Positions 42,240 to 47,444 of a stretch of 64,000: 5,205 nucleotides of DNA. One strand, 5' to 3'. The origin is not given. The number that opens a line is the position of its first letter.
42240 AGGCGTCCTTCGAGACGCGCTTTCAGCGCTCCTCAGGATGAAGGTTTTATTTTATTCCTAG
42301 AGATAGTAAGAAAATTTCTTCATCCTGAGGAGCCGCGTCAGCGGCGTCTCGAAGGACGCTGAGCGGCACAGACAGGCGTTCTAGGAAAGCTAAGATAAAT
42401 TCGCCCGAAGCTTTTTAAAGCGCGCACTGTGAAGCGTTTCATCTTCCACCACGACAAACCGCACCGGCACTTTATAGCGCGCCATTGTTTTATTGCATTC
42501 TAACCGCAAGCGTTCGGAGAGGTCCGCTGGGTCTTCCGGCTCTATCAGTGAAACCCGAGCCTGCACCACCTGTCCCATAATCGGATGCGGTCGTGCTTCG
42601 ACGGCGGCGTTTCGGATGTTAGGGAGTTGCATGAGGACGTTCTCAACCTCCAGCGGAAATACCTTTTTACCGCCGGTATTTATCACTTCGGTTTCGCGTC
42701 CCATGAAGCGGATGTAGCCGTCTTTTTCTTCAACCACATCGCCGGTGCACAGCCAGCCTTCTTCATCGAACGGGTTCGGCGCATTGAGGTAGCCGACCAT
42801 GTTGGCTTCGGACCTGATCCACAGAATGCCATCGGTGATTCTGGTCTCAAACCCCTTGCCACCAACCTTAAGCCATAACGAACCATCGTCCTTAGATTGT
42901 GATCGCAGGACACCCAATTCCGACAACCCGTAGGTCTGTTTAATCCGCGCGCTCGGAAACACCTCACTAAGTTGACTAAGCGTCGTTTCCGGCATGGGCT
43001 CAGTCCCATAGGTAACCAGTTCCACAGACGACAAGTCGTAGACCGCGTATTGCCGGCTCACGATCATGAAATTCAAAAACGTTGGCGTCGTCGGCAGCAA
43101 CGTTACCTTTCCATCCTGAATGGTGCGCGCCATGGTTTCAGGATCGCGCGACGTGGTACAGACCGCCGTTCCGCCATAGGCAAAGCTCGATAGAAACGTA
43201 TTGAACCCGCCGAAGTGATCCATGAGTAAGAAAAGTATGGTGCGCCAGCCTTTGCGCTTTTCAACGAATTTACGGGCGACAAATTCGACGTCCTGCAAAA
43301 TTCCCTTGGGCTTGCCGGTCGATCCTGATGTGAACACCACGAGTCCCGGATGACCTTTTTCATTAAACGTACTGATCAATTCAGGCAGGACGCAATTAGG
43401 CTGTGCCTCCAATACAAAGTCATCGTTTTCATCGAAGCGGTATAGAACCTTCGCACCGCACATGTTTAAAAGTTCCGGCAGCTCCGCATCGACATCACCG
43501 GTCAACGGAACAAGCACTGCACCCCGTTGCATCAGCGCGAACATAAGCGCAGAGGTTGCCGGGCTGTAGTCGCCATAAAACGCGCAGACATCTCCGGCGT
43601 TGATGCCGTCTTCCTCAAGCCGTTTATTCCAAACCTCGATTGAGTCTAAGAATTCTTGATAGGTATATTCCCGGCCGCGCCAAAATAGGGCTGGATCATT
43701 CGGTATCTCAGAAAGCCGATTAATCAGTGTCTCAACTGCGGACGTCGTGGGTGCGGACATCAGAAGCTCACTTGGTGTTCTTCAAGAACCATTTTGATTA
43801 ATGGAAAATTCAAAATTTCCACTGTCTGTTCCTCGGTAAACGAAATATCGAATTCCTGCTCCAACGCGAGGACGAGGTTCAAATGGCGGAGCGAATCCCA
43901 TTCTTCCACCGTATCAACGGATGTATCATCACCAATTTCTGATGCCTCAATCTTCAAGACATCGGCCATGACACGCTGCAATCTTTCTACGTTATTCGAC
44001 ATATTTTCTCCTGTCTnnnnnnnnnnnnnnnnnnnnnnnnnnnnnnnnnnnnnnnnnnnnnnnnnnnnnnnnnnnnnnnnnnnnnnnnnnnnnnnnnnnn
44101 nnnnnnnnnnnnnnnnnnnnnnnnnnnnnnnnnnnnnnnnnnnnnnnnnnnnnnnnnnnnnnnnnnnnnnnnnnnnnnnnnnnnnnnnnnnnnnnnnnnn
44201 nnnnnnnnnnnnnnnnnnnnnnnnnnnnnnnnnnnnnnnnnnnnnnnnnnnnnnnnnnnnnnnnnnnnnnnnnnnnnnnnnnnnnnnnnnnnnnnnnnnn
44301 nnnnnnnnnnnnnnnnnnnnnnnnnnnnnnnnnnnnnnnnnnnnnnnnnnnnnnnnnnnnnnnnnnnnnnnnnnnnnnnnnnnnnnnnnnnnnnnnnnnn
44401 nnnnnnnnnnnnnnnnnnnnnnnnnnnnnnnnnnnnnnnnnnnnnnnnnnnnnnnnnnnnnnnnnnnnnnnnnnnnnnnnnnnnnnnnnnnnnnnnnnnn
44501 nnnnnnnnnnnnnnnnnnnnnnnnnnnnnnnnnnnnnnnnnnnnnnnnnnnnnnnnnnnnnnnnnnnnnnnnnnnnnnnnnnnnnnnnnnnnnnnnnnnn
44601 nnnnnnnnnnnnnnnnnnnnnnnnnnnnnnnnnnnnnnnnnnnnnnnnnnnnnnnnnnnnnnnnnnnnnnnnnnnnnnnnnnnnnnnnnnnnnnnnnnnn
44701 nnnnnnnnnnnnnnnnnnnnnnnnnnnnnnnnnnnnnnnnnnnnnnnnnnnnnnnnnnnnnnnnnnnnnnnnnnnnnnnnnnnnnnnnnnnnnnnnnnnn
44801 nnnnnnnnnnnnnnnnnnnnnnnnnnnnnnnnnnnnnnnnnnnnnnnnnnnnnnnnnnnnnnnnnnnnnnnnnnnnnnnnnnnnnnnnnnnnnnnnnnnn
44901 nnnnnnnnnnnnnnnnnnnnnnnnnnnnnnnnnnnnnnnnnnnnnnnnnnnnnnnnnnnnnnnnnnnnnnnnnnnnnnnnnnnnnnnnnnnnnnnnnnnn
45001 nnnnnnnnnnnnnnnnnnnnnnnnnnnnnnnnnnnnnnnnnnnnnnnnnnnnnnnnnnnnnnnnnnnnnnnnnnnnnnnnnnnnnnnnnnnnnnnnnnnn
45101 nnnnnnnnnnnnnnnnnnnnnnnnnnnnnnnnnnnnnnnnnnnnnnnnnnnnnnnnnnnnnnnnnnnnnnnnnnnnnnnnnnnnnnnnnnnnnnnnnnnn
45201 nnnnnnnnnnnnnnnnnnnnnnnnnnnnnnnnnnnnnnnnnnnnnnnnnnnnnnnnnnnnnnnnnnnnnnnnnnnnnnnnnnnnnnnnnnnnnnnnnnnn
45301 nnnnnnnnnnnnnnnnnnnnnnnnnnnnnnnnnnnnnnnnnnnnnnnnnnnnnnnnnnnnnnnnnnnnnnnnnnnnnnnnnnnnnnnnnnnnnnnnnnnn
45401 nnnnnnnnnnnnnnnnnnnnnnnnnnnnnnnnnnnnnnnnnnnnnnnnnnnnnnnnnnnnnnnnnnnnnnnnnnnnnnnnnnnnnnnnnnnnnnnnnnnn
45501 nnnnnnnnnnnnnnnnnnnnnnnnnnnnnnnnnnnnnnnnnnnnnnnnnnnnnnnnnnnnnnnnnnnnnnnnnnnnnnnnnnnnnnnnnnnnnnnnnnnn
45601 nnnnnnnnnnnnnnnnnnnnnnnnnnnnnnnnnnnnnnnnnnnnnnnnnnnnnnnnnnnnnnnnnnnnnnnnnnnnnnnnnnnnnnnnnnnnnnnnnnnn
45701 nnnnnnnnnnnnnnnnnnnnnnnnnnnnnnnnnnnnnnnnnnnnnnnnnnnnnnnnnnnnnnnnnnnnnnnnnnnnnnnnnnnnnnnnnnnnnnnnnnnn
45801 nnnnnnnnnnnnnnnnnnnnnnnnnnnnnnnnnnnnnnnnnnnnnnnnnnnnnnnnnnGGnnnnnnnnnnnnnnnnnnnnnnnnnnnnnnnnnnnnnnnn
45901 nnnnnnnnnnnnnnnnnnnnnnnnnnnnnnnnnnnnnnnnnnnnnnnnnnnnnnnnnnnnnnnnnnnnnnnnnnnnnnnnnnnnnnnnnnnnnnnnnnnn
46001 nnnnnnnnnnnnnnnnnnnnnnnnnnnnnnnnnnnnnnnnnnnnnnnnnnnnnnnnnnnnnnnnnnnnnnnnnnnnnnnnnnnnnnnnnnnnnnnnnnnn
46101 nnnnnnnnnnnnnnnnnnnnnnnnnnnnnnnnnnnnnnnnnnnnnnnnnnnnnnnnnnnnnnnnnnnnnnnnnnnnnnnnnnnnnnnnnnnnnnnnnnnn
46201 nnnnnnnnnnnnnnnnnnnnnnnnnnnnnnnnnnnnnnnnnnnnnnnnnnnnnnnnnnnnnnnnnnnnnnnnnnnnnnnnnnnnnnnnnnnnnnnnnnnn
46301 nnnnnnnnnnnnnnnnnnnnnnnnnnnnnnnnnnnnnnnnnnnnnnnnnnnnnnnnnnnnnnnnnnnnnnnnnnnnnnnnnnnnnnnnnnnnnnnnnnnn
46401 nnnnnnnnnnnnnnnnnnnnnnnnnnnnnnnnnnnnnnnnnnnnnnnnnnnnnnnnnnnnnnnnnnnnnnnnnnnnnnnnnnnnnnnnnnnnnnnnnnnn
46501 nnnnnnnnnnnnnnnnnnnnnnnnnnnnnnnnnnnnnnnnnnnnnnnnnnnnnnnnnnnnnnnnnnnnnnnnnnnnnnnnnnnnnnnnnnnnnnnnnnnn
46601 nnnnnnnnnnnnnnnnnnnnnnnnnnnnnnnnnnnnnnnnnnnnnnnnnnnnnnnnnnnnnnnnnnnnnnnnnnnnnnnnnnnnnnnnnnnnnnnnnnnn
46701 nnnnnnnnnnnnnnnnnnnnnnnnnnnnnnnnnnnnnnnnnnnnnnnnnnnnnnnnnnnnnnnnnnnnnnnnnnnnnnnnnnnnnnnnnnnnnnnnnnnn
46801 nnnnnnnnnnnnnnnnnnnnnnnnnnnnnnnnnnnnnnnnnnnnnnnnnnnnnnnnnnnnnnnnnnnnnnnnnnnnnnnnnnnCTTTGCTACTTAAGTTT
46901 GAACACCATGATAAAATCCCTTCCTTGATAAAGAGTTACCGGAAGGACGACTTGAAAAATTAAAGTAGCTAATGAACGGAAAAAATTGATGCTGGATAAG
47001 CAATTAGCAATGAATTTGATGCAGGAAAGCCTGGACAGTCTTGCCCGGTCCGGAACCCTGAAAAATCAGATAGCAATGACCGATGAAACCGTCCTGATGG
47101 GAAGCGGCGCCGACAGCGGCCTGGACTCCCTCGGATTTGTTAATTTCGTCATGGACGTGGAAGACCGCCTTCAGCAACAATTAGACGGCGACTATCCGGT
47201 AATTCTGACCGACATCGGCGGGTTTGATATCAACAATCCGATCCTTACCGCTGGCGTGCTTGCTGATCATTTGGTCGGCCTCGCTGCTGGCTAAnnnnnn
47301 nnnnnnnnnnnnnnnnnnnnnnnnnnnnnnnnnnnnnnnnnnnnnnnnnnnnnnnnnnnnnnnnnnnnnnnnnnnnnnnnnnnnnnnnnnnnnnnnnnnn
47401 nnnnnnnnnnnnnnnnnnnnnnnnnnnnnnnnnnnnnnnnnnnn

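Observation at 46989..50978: Mini type-II FAS/PKS operon (ACP, ketoreductase, MBL hydrolase, KAS III, dehydratase::ketoreductase) divergent from the FkbH operon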

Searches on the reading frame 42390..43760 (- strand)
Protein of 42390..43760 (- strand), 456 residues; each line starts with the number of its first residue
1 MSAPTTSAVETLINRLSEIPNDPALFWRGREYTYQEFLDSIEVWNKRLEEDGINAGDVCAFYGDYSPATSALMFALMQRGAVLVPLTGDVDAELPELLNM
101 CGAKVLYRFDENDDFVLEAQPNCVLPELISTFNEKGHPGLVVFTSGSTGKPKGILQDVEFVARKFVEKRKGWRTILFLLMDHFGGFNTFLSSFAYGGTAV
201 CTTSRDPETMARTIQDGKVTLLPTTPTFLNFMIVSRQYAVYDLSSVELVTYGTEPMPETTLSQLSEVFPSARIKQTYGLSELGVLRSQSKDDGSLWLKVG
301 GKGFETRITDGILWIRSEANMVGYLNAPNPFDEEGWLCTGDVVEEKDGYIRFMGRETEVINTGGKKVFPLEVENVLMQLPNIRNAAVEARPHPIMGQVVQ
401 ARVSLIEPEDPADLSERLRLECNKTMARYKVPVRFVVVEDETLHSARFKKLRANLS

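Call 3: search_protein_families(library=pfam, proteins=[window:42390-43760:-])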
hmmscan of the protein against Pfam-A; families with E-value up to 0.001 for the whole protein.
window:42390-43760:- (456 aa): 2 families
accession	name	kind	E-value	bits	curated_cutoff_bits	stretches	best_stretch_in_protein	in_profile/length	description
PF00501.34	AMP-binding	-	1.6e-37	129.7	29.9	1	20-287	9-329/384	AMP-binding enzyme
PF13193.12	AMP-binding_C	-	5.8e-10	40.4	24.5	1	371-440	1-68/76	AMP-binding enzyme C-terminal domain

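Call 4: search_protein_families(library=ncbifam, proteins=[window:42390-43760:-])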
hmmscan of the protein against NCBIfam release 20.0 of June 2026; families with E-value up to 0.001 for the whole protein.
window:42390-43760:- (456 aa): 96 families (the best 25 are shown)
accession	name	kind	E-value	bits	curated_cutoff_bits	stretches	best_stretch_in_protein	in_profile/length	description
NF004837.0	PRK06187.1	subfamily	4.5e-53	180.3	476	2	141-439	175-503/531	long-chain-fatty-acid--CoA ligase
NF005801.1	PRK07656.1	equivalog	9.3e-43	146.6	657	1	141-453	169-497/500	FadD3 family acyl-CoA ligase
NF006182.0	PRK08316.1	subfamily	4.2e-42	144.3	663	2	141-440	176-499/523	fatty acyl-CoA synthetase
NF004114.0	PRK05605.1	equivalog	1.2e-38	132.9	766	3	310-440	419-551/575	long-chain-fatty-acid--CoA ligase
NF005863.0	PRK07798.1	subfamily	3.2e-38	131.6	543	3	332-440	406-513/540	acyl-CoA synthetase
NF006181.0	PRK08314.1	subfamily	1.4e-36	125.9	705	3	332-439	427-535/563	long-chain-fatty-acid--CoA ligase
NF052269.1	Staph_lig_FadD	equivalog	4.2e-36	124.3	650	3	311-441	344-476/499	long-chain-fatty-acid--CoA ligase FadD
NF005307.0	PRK06839.1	equivalog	4.8e-35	121.2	748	2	312-440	345-475/496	o-succinylbenzoate--CoA ligase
NF002966.0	PRK03640.1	equivalog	1.4e-34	119.6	556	1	12-453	8-474/483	o-succinylbenzoate--CoA ligase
NF004822.0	PRK06178.1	equivalog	1.2e-33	116.5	782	2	310-434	418-544/571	acyl-CoA synthetase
TIGR01923.1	menE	equivalog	9.2e-33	113.7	330.15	1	33-451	1-438/442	o-succinylbenzoate--CoA ligase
TIGR03098.1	ligase_PEP_1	hypoth_equivalog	2.2e-32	112.2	592.35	3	339-438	400-498/517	acyl-CoA ligase (AMP-forming), exosortase A system-associated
NF052580.1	Str24CoAsynCasG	equivalog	4.7e-32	111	750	2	310-454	399-545/548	steroid-24-oyl-CoA synthetase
NF006020.0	PRK08162.1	subfamily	2.5e-30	105.3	677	2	311-438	390-519/545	acyl-CoA synthetase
NF004797.0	PRK06145.1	equivalog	6.2e-30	104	850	1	19-440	15-477/499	acyl-CoA synthetase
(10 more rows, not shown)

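Call 48: search_solved_structures(query=window:42390-43760:-, max_evalue=1e-15)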
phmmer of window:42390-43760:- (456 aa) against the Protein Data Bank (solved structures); distinct sequences matched with E-value up to 1e-15: 45.
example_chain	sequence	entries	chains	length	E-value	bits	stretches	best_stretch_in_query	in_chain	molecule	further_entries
8wev_A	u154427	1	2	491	3.5e-23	85.2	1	19-433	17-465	Feruloyl-CoA Synthetase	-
8weu_A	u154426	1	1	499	3.8e-23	85.1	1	19-433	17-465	Fatty-acyl-CoA synthase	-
3r44_A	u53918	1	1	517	5.6e-22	81.2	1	140-439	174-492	fatty acyl CoA synthetase FADD13 (FATTY-ACYL-CoA SYNTHETASE)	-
2qvz_X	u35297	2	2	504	1.5e-21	79.8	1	101-452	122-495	4-Chlorobenzoate CoA Ligase/Synthetase | 4-Chlorobenzoate CoA Ligase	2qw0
1t5d_X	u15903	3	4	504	2.2e-21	79.3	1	101-452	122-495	4-chlorobenzoyl CoA ligase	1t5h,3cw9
3dlp_X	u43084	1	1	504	2.2e-21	79.3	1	101-452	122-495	4-Chlorobenzoate CoA Ligase/Synthetase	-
2qvx_X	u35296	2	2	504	2.4e-21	79.1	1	101-452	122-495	4-Chlorobenzoate CoA Ligase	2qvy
3cw8_X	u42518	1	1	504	2.9e-21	78.9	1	101-452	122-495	4-chlorobenzoyl CoA ligase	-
4ir7_A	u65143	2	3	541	1.5e-20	76.6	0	308-403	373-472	Long chain fatty acid CoA ligase FadD10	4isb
6sq8_A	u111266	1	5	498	1.7e-20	76.3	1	139-432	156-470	Fatty acid CoA ligase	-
6h1b_A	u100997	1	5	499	1.8e-20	76.3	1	139-432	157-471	Fatty acid CoA ligase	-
2d1q_A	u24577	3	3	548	3.9e-20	75.2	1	133-405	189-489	Luciferin 4-monooxygenase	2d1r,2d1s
2d1t_A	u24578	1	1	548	4.9e-20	74.8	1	133-405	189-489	Luciferin 4-monooxygenase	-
9g79_B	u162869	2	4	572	7.9e-20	74.1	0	331-436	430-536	Acetyl-coenzyme A synthetase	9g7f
5buq_A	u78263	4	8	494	5.8e-19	71.3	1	137-452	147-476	2-succinylbenzoate--CoA ligase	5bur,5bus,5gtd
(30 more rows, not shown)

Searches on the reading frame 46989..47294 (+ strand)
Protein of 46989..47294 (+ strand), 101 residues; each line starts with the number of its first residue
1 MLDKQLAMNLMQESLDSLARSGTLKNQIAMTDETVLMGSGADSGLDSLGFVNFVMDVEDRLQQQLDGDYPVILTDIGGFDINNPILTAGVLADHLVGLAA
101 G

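Call 3: search_protein_families(library=pfam, proteins=[window:46989-47294:+])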
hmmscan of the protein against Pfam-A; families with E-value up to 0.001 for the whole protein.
window:46989-47294:+ (101 aa): 0 families

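Call 4: search_protein_families(library=ncbifam, proteins=[window:46989-47294:+])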
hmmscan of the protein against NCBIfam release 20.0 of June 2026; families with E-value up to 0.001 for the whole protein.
window:46989-47294:+ (101 aa): 0 families

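Call 47: search_solved_structures(query=A2, max_evalue=10, show_alignments=2)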
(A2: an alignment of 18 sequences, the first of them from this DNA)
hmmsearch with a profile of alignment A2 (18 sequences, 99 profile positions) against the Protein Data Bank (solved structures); distinct sequences matched with E-value up to 10: 6.
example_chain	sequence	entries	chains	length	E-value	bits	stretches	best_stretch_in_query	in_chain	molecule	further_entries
2l4b_A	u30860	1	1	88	0.00017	24.9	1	25-77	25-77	Acyl carrier protein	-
2lki_A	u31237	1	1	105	0.0017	21.7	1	25-63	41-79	Putative uncharacterized protein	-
8ax4_A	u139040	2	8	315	0.041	17.3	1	29-92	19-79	Nucleocapsid protein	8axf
5cwb_A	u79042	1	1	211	0.092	16.2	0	4-28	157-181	Designed helical repeat protein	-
3gzl_A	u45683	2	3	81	0.11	15.9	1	22-76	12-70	Acyl carrier protein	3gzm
2fq0_A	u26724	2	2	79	0.12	15.7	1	22-76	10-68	acyl carrier protein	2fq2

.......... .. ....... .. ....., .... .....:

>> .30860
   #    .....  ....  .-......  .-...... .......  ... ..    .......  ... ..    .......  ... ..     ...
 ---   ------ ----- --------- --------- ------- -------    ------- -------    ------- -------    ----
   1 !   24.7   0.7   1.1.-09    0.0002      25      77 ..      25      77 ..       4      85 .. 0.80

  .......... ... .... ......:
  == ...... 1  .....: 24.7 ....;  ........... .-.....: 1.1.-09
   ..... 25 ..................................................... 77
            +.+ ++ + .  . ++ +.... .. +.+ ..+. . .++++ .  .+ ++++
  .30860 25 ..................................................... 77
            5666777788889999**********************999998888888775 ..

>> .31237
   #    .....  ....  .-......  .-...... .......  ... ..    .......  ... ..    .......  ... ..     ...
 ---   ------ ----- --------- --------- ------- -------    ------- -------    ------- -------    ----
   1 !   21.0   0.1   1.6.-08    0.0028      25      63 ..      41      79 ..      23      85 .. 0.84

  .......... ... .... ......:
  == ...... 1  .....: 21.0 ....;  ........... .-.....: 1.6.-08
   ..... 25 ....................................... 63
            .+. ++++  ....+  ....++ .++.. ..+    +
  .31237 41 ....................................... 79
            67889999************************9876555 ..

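Call 50: find_related_loci(query=A2, collection=metagenome_contigs, flank=10000)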
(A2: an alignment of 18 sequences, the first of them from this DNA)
Query A2 (101 aa) in metagenome_contigs; peptide patterns used: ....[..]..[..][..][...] (x = any residue, [..] = any of these).
273 stretches matched a pattern; 172 encode a relative of the query (tblastn E <= 1e-3); the best 80 are kept; 80 distinct loci.
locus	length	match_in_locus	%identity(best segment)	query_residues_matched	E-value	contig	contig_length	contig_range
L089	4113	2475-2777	100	1-101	3e-62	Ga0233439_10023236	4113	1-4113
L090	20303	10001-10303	70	1-101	5e-43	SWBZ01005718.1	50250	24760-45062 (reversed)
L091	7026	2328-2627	69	1-100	4e-42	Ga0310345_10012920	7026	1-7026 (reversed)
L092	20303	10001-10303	69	1-101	3e-42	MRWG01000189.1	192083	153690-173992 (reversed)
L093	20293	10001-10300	68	1-100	4e-42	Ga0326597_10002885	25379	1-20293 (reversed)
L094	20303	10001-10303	68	1-101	1e-41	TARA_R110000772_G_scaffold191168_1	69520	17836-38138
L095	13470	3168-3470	66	1-101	2e-40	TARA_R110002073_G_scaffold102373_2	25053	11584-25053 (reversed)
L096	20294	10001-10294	63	1-98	2e-37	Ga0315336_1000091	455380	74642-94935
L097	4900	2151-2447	56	1-99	3e-33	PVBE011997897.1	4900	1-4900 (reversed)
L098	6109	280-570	52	1-99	2e-30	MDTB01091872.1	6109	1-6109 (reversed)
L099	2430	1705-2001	50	1-101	3e-29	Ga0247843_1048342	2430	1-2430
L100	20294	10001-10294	51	1-100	5e-28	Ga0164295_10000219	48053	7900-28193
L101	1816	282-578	49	1-101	3e-28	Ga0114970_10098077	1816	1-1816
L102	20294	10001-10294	49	1-100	2e-27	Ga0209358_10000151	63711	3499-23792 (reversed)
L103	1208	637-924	51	1-98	2e-27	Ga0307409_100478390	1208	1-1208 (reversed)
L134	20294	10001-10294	38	2-101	3e-19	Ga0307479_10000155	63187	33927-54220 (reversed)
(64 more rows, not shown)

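Call 53: search_protein_families(library=pfam, proteins=[L134:4387-6963:+, L134:6960-8381:+, L134:8440-9096:+, L134:9235-9852:+, L134:11803-12840:+, L134:12794-14293:+, L134:14345-14758:+, L134:14749-15897:+, L134:15925-17250:+, L134:17267-18259:+], max_evalue=0.0001)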
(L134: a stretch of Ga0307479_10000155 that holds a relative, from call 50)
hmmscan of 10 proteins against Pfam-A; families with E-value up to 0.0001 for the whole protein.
L134:4387-6963:+ (858 aa): 3 families
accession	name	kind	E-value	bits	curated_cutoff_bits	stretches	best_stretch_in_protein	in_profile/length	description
PF14052.12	Caps_assemb_Wzi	-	1.8e-94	317.4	30.1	1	399-821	4-386/392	Capsule assembly protein Wzi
PF01569.27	PAP2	-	9.4e-17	61.4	27.2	1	179-277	15-126/130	PAP2 superfamily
PF14378.12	PAP2_3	-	1.1e-05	25.8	27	1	197-266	116-185/190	PAP2 superfamily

L134:6960-8381:+ (473 aa): 1 family
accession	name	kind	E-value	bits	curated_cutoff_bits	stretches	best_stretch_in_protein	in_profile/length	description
PF02706.20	Wzz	-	2.5e-07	31.3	25.5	1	41-137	9-90/91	Chain length determinant protein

L134:8440-9096:+ (218 aa): 1 family
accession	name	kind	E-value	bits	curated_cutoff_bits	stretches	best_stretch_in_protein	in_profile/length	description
PF02357.24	NusG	-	1.8e-19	70.5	22.2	1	44-136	2-93/93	Transcription termination factor nusG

L134:9235-9852:+ (205 aa): 3 families
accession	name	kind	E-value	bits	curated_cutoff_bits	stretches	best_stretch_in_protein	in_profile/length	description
PF13302.13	Acetyltransf_3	-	8.7e-14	52.8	25.4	1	9-141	3-136/138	Acetyltransferase (GNAT) domain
PF13523.12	Acetyltransf_8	-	9.6e-07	29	27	1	16-146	4-141/145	Acetyltransferase (GNAT) domain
PF13420.13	Acetyltransf_4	-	1.1e-05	26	24.3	1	10-158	1-150/155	Acetyltransferase (GNAT) domain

L134:11803-12840:+ (345 aa): 3 families
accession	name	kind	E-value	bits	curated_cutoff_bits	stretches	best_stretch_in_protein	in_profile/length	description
PF08541.16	ACP_syn_III_C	-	2.9e-27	95.1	26.6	1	255-344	1-90/90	3-Oxoacyl-[acyl-carrier-protein (ACP)] synthase III C terminal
PF08545.16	ACP_syn_III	-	1.9e-22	79.4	24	1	118-194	1-80/80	3-Oxoacyl-[acyl-carrier-protein (ACP)] synthase III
PF00195.25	Chal_sti_synt_N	-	2.9e-05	24.1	27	1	66-178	101-221/225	Chalcone and stilbene synthases, N-terminal domain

L134:12794-14293:+ (499 aa): 2 families
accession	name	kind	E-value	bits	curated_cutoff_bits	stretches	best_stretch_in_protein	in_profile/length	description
PF00501.34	AMP-binding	-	1.3e-33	116.8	29.9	1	43-349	7-383/384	AMP-binding enzyme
PF13193.12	AMP-binding_C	-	4.2e-09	37.7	24.5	1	396-465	1-68/76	AMP-binding enzyme C-terminal domain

L134:14345-14758:+ (137 aa): 1 family
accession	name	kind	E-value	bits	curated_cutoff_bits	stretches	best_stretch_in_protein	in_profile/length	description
PF05523.17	FdtA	-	9.9e-54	181.1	23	1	5-133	2-130/131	WxcM-like, C-terminal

L134:14749-15897:+ (382 aa): 1 family
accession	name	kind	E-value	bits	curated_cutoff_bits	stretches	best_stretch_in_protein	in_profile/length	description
PF01041.23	DegT_DnrJ_EryC1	-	1e-120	403.7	19.8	1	18-363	4-359/360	DegT/DnrJ/EryC1/StrS aminotransferase family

L134:15925-17250:+ (441 aa): 0 families

L134:17267-18259:+ (330 aa): 3 families
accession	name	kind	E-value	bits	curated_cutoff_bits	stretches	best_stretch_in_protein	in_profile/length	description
PF00535.33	Glycos_transf_2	-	3.4e-23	82.9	23.3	1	10-124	1-112/168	Glycosyl transferase family 2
PF13641.12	Glyco_tranf_2_3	-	9.1e-06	26.3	27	1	9-120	3-115/230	Glycosyltransferase like family 2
PF10111.15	Glyco_tranf_2_2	-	3.3e-05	23.9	27.3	1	10-211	1-204/276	Glycosyltransferase like family 2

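Call 63: predict_structure(protein=window:46989-47294:+)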
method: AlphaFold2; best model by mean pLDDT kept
length: 101 residues; sequences in the alignment: 1
mean_pLDDT: 43.1   pTM: 0.29
mean pLDDT of the five models: 43.1, 42.9, 42.2, 36.4, 35.0
residues with pLDDT >= 90: 0; 70-90: 0; 50-70: 32; < 50: 69
segments of 3 or more residues with pLDDT < 50: 17-19, 22-48, 68-101
pLDDT, mean of each block of 10 residues (from residue 1): 54 51 40 32 44 56 50 34 36 36 24
secondary structure, 60 per line:
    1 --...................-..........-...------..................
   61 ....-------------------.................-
elements in order: H3-21 H23-32 H43-64 H84-100
